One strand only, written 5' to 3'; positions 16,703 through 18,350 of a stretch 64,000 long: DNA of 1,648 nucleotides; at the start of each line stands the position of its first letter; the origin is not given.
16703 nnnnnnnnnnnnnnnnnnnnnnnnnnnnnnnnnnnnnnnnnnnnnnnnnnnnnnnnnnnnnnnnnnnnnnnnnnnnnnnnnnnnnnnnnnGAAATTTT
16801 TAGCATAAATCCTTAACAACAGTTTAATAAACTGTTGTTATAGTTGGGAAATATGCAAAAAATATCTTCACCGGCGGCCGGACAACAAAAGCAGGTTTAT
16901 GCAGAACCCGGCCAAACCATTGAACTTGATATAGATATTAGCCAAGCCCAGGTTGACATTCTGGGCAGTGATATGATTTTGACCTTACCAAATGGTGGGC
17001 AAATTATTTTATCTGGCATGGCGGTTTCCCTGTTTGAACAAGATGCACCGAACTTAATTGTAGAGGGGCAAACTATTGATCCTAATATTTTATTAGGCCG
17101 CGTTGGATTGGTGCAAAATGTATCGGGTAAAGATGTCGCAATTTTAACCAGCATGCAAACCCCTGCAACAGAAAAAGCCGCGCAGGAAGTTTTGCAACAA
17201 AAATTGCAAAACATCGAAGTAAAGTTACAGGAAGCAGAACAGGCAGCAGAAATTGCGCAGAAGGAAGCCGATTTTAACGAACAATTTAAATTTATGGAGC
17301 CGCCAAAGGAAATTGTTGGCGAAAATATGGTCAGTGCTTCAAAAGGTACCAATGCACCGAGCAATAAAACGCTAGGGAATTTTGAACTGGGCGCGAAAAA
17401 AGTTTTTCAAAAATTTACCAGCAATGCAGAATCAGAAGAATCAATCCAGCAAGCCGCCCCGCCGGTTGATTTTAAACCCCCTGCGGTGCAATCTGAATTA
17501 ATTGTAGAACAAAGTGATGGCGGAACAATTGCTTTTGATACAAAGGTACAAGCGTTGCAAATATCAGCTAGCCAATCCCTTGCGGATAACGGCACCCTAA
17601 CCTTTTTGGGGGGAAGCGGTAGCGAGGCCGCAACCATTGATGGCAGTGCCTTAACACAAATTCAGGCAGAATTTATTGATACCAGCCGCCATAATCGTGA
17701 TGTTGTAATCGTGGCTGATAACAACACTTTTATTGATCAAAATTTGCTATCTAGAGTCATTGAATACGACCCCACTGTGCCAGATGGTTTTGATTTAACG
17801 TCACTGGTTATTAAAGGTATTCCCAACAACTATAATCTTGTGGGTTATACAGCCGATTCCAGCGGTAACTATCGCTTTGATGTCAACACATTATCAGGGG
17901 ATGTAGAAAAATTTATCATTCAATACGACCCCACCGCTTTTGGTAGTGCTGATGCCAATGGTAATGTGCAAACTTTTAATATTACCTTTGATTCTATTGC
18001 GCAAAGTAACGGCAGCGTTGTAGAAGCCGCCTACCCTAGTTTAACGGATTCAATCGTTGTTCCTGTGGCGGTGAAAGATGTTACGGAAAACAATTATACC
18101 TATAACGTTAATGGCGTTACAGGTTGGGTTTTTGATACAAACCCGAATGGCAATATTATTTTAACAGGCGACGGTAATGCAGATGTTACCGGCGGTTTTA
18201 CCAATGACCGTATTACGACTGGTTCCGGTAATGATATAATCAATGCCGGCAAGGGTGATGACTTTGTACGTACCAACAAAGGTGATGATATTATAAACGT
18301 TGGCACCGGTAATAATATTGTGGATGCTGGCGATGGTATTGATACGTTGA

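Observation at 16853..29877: SPI-4-like locus: giant RTX adhesin plus T1SS with an embedded MotA/MotB-like (SiiB/SiiA-like) proton-channel pair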

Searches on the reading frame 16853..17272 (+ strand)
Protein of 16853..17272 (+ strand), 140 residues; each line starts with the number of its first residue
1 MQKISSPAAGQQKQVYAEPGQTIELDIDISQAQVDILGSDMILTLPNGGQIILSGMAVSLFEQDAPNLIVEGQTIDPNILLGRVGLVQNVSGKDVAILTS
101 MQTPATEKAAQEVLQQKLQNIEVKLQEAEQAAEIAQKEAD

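Call 88: search_solved_structures(query=A4, max_evalue=10, show_alignments=1)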
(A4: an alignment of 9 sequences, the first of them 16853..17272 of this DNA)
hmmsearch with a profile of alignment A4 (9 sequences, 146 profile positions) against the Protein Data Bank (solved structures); distinct sequences matched with E-value up to 10: 3.
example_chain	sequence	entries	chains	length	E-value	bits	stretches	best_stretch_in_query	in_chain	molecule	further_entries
8bl3_A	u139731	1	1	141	0.31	13.6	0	5-29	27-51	scIg12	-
8bl6_A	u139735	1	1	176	0.57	12.8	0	5-29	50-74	dIG14-scdim-EF62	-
4zbx_A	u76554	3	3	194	1.3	11.6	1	36-62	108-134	Uracil-DNA glycosylase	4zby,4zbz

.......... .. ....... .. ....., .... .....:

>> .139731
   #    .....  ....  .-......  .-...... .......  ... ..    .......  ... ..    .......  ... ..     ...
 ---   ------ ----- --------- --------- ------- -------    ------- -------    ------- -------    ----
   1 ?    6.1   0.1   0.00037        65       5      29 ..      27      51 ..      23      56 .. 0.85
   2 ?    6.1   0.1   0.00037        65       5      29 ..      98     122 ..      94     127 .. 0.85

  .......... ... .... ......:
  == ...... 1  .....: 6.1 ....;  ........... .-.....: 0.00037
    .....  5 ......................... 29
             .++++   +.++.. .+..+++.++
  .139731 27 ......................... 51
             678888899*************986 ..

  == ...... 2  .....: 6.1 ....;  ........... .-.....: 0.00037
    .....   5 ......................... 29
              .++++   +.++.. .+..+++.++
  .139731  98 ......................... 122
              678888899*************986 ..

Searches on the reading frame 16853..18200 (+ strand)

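Call 74: search_protein_families(library=pfam, proteins=[window:16853-18200:+], max_evalue=1)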
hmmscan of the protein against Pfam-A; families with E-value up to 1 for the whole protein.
window:16853-18200:+ (449 aa): 0 families
